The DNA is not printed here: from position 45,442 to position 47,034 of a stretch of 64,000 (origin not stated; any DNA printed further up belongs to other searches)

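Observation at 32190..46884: First block of an envelope-glycopolymer cluster: GT-C enzymes, DUF2298 YYY protein, LCP ligase, FemAB-like, epimerase and FAD oxidoreductase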

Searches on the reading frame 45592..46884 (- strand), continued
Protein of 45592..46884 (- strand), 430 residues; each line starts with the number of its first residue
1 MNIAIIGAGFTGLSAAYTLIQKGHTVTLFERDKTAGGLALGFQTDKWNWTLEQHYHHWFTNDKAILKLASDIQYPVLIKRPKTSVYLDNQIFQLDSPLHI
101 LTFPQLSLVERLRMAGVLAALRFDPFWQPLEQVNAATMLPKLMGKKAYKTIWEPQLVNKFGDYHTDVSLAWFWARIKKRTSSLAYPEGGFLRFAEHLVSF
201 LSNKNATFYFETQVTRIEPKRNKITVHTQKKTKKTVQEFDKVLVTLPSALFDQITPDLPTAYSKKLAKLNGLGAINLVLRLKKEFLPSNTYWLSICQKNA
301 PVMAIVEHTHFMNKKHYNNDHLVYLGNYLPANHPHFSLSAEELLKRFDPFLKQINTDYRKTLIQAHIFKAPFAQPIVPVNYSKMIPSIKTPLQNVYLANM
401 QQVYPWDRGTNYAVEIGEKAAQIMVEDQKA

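Call 42: get_annotated_region(hit=H3, flank=8000)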
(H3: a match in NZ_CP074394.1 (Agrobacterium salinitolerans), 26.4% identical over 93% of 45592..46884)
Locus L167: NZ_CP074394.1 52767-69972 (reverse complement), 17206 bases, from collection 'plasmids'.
description: Agrobacterium salinitolerans strain DG3-1 plasmid pDG3-1a, complete sequence
organism: Agrobacterium salinitolerans (NCBI taxid 1183413)
taxonomy: Bacteria; Pseudomonadota; Alphaproteobacteria; Hyphomicrobiales; Rhizobiaceae; Agrobacterium; Agrobacterium salinitolerans
host: -; source: Cotton,tiaaue sample,root; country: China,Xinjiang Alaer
typing (MOB-suite, as given by PLSDB): conjugative; relaxase MOBP; mating-pair formation MPF_T
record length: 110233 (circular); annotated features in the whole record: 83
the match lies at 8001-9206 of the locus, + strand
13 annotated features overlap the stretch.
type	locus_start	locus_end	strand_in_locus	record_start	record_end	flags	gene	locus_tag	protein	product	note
CDS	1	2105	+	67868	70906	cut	-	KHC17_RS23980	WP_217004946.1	glycosyltransferase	-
CDS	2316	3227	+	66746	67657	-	-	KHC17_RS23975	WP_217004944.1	class I SAM-dependent methyltransferase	-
CDS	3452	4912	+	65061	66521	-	-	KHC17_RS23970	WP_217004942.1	UbiA family prenyltransferase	-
CDS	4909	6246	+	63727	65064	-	-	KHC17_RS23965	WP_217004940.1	FAD-binding oxidoreductase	-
CDS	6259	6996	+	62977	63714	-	-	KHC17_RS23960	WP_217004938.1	SDR family NAD(P)-dependent oxidoreductase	-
CDS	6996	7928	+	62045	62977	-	-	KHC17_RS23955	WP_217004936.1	NAD-dependent epimerase/dehydratase family protein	-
CDS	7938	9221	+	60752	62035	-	-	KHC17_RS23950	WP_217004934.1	NAD(P)/FAD-dependent oxidoreductase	-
CDS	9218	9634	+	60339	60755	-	-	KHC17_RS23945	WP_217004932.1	GtrA family protein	-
CDS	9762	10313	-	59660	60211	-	-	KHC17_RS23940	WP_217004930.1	hypothetical protein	-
CDS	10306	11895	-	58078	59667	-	-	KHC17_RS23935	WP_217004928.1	hypothetical protein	-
CDS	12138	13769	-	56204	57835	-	-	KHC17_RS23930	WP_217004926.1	hypothetical protein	-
CDS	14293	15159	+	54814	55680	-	-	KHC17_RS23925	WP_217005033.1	IS3 family transposase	-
CDS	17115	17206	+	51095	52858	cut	-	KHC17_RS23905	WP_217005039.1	ABC transporter ATP-binding protein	-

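Call 43: get_annotated_region(hit=H4, flank=8000)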
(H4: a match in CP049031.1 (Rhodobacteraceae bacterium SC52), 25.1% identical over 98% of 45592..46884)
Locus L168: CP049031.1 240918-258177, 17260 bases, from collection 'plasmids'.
description: Rhodobacteraceae bacterium SC52 plasmid pSC52_3, complete sequence
organism: Rhodobacteraceae bacterium SC52 (NCBI taxid 2745590)
taxonomy: Bacteria; Pseudomonadota; Alphaproteobacteria; Rhodobacterales; Paracoccaceae; ; Rhodobacteraceae bacterium SC52
host: -; source: Apostichopus japonicus,pure culture,Intestine content; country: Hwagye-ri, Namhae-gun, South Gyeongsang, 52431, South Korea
typing (MOB-suite, as given by PLSDB): non-mobilizable
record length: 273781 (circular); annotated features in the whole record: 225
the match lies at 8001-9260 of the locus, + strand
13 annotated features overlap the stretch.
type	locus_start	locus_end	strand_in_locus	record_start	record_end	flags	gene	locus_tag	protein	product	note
CDS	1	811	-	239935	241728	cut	-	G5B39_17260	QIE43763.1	ABC transporter ATP-binding protein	-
CDS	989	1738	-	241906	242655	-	-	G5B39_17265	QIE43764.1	hypothetical protein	-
CDS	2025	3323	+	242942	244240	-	-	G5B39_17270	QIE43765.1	hypothetical protein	-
CDS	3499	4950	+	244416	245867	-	-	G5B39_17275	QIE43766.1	UbiA family prenyltransferase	-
CDS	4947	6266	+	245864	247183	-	-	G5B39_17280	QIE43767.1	FAD-binding oxidoreductase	-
CDS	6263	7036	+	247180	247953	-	-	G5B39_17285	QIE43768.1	SDR family NAD(P)-dependent oxidoreductase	-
CDS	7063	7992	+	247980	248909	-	-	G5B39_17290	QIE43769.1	NAD-dependent epimerase/dehydratase family protein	-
CDS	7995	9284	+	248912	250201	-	-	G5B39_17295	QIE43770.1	NAD(P)/FAD-dependent oxidoreductase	-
CDS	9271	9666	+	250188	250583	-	-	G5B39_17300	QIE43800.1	GtrA family protein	-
CDS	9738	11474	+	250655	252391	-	-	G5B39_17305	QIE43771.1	hypothetical protein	-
CDS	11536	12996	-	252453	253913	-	-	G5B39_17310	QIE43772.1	glycosyltransferase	-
CDS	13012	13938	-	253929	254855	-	-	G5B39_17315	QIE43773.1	NAD-dependent epimerase/dehydratase family protein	-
CDS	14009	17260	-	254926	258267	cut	-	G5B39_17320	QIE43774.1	glycosyltransferase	-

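Call 45: get_annotated_region(hit=H1, flank=9000)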
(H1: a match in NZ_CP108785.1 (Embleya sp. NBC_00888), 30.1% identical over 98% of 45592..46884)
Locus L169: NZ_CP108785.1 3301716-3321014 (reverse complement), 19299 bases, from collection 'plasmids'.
description: Embleya sp. NBC_00888 plasmid unnamed1, complete sequence
organism: Embleya sp. NBC_00888 (NCBI taxid 2975960)
taxonomy: Bacteria; Actinomycetota; Actinomycetes; Kitasatosporales; Streptomycetaceae; Embleya; Embleya sp. NBC 00888
host: -; source: -; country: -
typing (MOB-suite, as given by PLSDB): mobilizable; relaxase MOBP
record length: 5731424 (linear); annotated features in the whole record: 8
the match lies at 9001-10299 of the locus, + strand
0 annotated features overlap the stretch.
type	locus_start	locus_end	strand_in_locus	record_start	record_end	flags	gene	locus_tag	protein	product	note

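Call 46: get_annotated_region(hit=H6, flank=9000)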
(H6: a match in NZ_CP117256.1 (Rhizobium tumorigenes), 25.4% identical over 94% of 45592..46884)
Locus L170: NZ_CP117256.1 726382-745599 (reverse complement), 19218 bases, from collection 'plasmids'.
description: Rhizobium tumorigenes strain 1078 plasmid pRt1078, complete sequence
organism: Rhizobium tumorigenes (NCBI taxid 2041385)
taxonomy: Bacteria; Pseudomonadota; Alphaproteobacteria; Hyphomicrobiales; Rhizobiaceae; Rhizobium; Rhizobium tumorigenes
host: -; source: Rubus sp.,pure bacterial culture,Aerial tumor; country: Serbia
typing (MOB-suite, as given by PLSDB): non-mobilizable
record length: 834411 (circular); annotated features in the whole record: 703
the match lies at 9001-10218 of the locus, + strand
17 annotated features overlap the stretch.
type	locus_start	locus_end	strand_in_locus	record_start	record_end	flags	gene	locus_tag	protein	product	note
CDS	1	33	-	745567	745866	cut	-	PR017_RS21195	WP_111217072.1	hypothetical protein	-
CDS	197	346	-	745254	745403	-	-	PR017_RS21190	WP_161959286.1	methyltransferase domain-containing protein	-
CDS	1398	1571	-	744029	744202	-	-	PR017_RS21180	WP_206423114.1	hypothetical protein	-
CDS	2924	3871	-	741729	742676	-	-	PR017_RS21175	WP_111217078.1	HEPN domain-containing protein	-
CDS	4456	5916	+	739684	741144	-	-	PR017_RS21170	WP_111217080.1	UbiA family prenyltransferase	-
CDS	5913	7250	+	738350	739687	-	-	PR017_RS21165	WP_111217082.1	FAD-binding oxidoreductase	-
CDS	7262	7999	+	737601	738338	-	-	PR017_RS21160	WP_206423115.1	SDR family NAD(P)-dependent oxidoreductase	-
CDS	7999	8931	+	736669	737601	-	-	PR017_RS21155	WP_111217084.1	NAD-dependent epimerase/dehydratase family protein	-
CDS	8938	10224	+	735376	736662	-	-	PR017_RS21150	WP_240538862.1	NAD(P)/FAD-dependent oxidoreductase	-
CDS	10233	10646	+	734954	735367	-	-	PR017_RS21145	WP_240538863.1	GtrA family protein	GO:0000271 - polysaccharide biosynthetic process [Evidence IEA]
CDS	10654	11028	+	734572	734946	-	-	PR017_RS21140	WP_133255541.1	hypothetical protein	-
CDS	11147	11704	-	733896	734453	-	-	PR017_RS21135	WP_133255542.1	hypothetical protein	-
CDS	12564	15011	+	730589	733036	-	-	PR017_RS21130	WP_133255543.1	hypothetical protein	-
CDS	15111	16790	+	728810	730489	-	pseG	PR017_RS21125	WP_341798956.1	UDP-2,4-diacetamido-2,4, 6-trideoxy-beta-L-altropyranose hydrolase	-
CDS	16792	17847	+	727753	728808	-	pseI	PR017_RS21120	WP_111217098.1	pseudaminic acid synthase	-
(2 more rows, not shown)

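Call 48: search_protein_families(library=ncbifam, proteins=[L168:3499-4950:+, L168:4947-6266:+, L168:6263-7036:+, L168:7063-7992:+, L168:7995-9284:+, L168:9271-9666:+, L168:9738-11474:+], max_evalue=0.00001)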
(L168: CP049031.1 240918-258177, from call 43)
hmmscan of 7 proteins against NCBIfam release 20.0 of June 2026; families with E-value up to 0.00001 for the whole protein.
L168:3499-4950:+ (483 aa): 12 families
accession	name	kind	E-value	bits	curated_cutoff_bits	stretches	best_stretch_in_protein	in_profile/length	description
NF006088.0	PRK08238.1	equivalog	5.8e-134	447.4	351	1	6-479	8-478/482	UbiA family prenyltransferase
NF008978.0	PRK12324.1-4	equivalog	9.4e-36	123.4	207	1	189-479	31-317/322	decaprenyl-phosphate phosphoribosyltransferase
NF008977.0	PRK12324.1-2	equivalog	1.6e-33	116.4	234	1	193-476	5-284/297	decaprenyl-phosphate phosphoribosyltransferase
NF008976.0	PRK12324.1-1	equivalog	1.6e-24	86.8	474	1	191-479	19-299/306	decaprenyl-phosphate phosphoribosyltransferase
NF009523.0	PRK12884.1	equivalog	2.5e-14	53.1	269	1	216-360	29-170/279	prenyltransferase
TIGR01474.1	ubiA_proteo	equivalog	9.7e-10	38.4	275.45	1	197-344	8-159/282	4-hydroxybenzoate octaprenyltransferase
NF009521.0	PRK12882.1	equivalog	4.9e-09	35.8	296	1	228-349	42-162/280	geranylgeranylglycerol-phosphate geranylgeranyltransferase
TIGR01473.1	cyoE_ctaB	equivalog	8.1e-08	32.4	210.3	1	216-327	25-139/281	heme o synthase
NF009514.0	PRK12873.1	equivalog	1.3e-06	28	246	1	197-334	14-157/297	4-hydroxybenzoate polyprenyltransferase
TIGR01475.1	ubiA_other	subfamily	1.4e-06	28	180.8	1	207-348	18-157/282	UbiA-like polyprenyltransferase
NF009522.0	PRK12883.1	equivalog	3.7e-06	26.6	353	1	193-357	6-166/279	geranylgeranylglycerol-phosphate geranylgeranyltransferase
NF005742.0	PRK07566.1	equivalog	5.6e-06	25.7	313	0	227-356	68-199/315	chlorophyll synthase ChlG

L168:4947-6266:+ (439 aa): 4 families
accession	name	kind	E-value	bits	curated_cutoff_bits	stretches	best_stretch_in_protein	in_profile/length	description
NF053785.1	DcplphribOxDprE1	equivalog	8.9e-95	318.5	500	1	3-419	5-431/449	decaprenylphosphoryl-beta-D-ribose oxidase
TIGR01679.1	bact_FAD_ox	subfamily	2.1e-10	40.1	292.25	1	35-178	35-176/419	FAD-linked oxidoreductase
TIGR01678.1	FAD_lactone_ox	subfamily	1.7e-06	27.2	396.8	1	34-194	40-198/438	sugar 1,4-lactone oxidase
TIGR01677.1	pln_FAD_oxido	subfamily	3.1e-06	26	383.1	1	53-177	83-214/560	FAD-dependent oxidoreductase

L168:6263-7036:+ (257 aa): 139 families (the best 25 are shown)
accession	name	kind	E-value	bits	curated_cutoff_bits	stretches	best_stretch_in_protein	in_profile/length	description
NF005489.0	PRK07102.1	equivalog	3.4e-68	229.9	267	1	10-257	4-243/243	SDR family oxidoreductase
NF053786.1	DcplherypntRedDprE2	equivalog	2.4e-43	148.6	250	1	8-254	9-249/252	decaprenylphospho-beta-D-erythro-pentofuranosid-2-ulose 2-reductase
NF004110.0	PRK05599.1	equivalog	2.5e-30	105.8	362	1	10-231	3-218/246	SDR family oxidoreductase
NF005437.0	PRK07024.1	equivalog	4.6e-25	88.5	266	1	10-252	7-243/259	SDR family oxidoreductase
NF006099.0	PRK08251.1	equivalog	2.1e-24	86.1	253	1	10-254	7-248/250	SDR family oxidoreductase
TIGR01830.1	3oxo_ACP_reduc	equivalog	9.4e-22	77.9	297.75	1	11-203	2-190/239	3-oxoacyl-[acyl-carrier-protein] reductase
NF005559.1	PRK07231.1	subfamily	5.6e-21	75.2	215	1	10-202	7-194/249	glucose 1-dehydrogenase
NF009466.0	PRK12826.1-2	subfamily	1.7e-20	73.5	222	1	11-201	7-194/248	3-oxoacyl-ACP reductase FabG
NF047420.2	EF_P_mod_YmfI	equivalog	3.1e-20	72.9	238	1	11-203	3-187/236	elongation factor P 5-aminopentanone reductase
NF004825.0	PRK06181.1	equivalog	3.9e-20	72.2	215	1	10-215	9-210/268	SDR family oxidoreductase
NF004198.0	PRK05653.1-3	equivalog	6.3e-20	71.7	296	1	7-202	7-197/248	3-oxoacyl-ACP reductase FabG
TIGR01829.1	AcAcCoA_reduct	subfamily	1.5e-18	67.3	302.1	1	12-202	5-191/242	acetoacetyl-CoA reductase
TIGR03971.1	SDR_subfam_1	subfamily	4.5e-18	65.5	300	1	44-201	49-205/271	mycofactocin-coupled SDR family oxidoreductase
TIGR03206.1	benzo_BadH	equivalog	9.6e-18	64.4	431.2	1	8-207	4-198/250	2-hydroxycyclohexanecarboxyl-CoA dehydrogenase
NF005806.0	PRK07666.1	equivalog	1.5e-17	63.7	286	1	7-202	7-197/239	3-ketoacyl-ACP reductase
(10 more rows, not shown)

L168:7063-7992:+ (309 aa): 10 families
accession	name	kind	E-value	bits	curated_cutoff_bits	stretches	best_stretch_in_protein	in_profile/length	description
NF042422.1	oxyalk_red_OleD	equivalog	6.1e-15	55.4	580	1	1-118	1-114/329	2-alkyl-3-oxoalkanoate reductase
TIGR03466.1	HpnA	hypoth_equivalog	5.6e-12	45.2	367.65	1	1-116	1-115/327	hopanoid-associated sugar epimerase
TIGR01181.1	dTDP_gluc_dehyt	equivalog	1.7e-11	43.8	365.1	1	2-235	1-267/321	dTDP-glucose 4,6-dehydratase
NF042423.1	oxyalk_red_Shew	equivalog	1e-09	38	580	1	2-160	10-182/331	2-alkyl-3-oxoalkanoate reductase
NF004520.0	PRK05865.1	equivalog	3.1e-08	32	1509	1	1-195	1-167/854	sugar epimerase family protein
NF047837.1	UDPAcbARedWbcJ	equivalog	1e-07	31.2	500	0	1-36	1-36/372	UDP-2-acetamido-2,6-beta-L-arabino-hexul-4-ose reductase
TIGR02197.1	heptose_epim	equivalog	1.1e-07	31.3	274.6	0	3-117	1-117/316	ADP-glyceromanno-heptose 6-epimerase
NF050030.1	thlkprotThyD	equivalog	9.8e-07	28.2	400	1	1-132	1-134/305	thylakoid membrane protein ThyD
NF041293.1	G6PDh_Azf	equivalog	3.2e-06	26.7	400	1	3-116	5-117/252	NAD-dependent glucose-6-phosphate dehydrogenase Azf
TIGR01214.1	rmlD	equivalog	9.6e-06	24.9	224.05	0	2-233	1-230/285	dTDP-4-dehydrorhamnose reductase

L168:7995-9284:+ (429 aa): 31 families (the best 25 are shown)
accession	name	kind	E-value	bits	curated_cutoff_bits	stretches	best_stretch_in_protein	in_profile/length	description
NF005560.0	PRK07233.1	equivalog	8.6e-151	502.6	252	1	3-425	2-428/435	hypothetical protein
TIGR03467.1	HpnE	equivalog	8e-22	78.1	283.05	1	4-396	1-399/430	hydroxysqualene dehydroxylase HpnE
NF005547.0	PRK07208.1-3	equivalog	2.1e-20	72.9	380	1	3-306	6-315/465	hypothetical protein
NF005548.0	PRK07208.1-4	equivalog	4.2e-19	68.5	389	1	2-385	4-407/488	hypothetical protein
NF005545.0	PRK07208.1-1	equivalog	2.3e-18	65.9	451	1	3-180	9-182/504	hypothetical protein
TIGR00562.1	proto_IX_ox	equivalog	7.4e-13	47.9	97.85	1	1-287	2-317/470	protoporphyrinogen oxidase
TIGR02734.1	crtI_fam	subfamily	1.6e-11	43.6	238.1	1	4-47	1-44/504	phytoene desaturase family protein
TIGR02731.1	phytoene_desat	equivalog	1.6e-11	43.6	569.4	1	4-261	2-281/453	15-cis-phytoene desaturase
NF009410.0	PRK12771.1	subfamily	1.1e-10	40.7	516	1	3-40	140-177/566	NAD(P)-binding protein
NF045637.1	carotdesatCrtDProt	equivalog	1.1e-10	40.7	580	1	4-42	1-39/485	1-hydroxycarotenoid 3,4-desaturase CrtD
TIGR02733.1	desat_CrtD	equivalog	8.3e-10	37.9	549.7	0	3-44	3-44/492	C-3',4' desaturase CrtD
NF058655.1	CrtID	equivalog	9.7e-10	37.9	640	1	4-48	1-45/478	bifunctional phytoene desaturase/3,4-desaturase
NF004789.0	PRK06134.1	subfamily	7.4e-09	34.7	747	0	3-42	14-53/581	FAD-dependent oxidoreductase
NF008841.0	PRK11883.1-1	equivalog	1.1e-08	34.5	517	0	3-77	5-82/453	protoporphyrinogen oxidase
NF045689.1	BCarotKetCrtO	equivalog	1.3e-08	33.8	1000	0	3-41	5-43/563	beta-carotene ketolase CrtO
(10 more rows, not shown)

L168:9271-9666:+ (131 aa): 0 families

L168:9738-11474:+ (578 aa): 0 families
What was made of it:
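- PRK07233 must therefore do something other than 2'-oxidation there (call 48).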

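Call 56: get_annotated_region(hit=H2, flank=9000)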
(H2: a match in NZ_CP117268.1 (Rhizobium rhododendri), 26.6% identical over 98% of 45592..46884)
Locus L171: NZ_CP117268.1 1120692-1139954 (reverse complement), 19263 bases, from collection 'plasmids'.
description: Rhizobium rhododendri strain rho-6.2 plasmid unnamed1, complete sequence
organism: Rhizobium rhododendri (NCBI taxid 2506430)
taxonomy: Bacteria; Pseudomonadota; Alphaproteobacteria; Hyphomicrobiales; Rhizobiaceae; Rhizobium; Rhizobium rhododendri
host: -; source: Rhododendron sp.,pure bacterial culture,Aerial tumor; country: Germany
typing (MOB-suite, as given by PLSDB): non-mobilizable; mating-pair formation MPF_T
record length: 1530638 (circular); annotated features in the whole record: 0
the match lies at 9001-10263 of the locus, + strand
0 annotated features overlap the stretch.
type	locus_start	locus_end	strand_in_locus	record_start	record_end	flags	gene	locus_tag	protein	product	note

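Call 57: get_annotated_region(hit=H5, flank=9000)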
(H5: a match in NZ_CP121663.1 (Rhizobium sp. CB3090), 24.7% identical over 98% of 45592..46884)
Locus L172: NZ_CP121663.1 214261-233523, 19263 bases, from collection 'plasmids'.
description: Rhizobium sp. CB3090 plasmid pCB3090_1, complete sequence
organism: Rhizobium sp. CB3090 (NCBI taxid 3039156)
taxonomy: Bacteria; Pseudomonadota; Alphaproteobacteria; Hyphomicrobiales; Rhizobiaceae; Rhizobium; Rhizobium sp. CB3090
host: -; source: Gliricidia sp.,cell culture; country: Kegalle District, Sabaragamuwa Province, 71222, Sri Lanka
typing (MOB-suite, as given by PLSDB): non-mobilizable
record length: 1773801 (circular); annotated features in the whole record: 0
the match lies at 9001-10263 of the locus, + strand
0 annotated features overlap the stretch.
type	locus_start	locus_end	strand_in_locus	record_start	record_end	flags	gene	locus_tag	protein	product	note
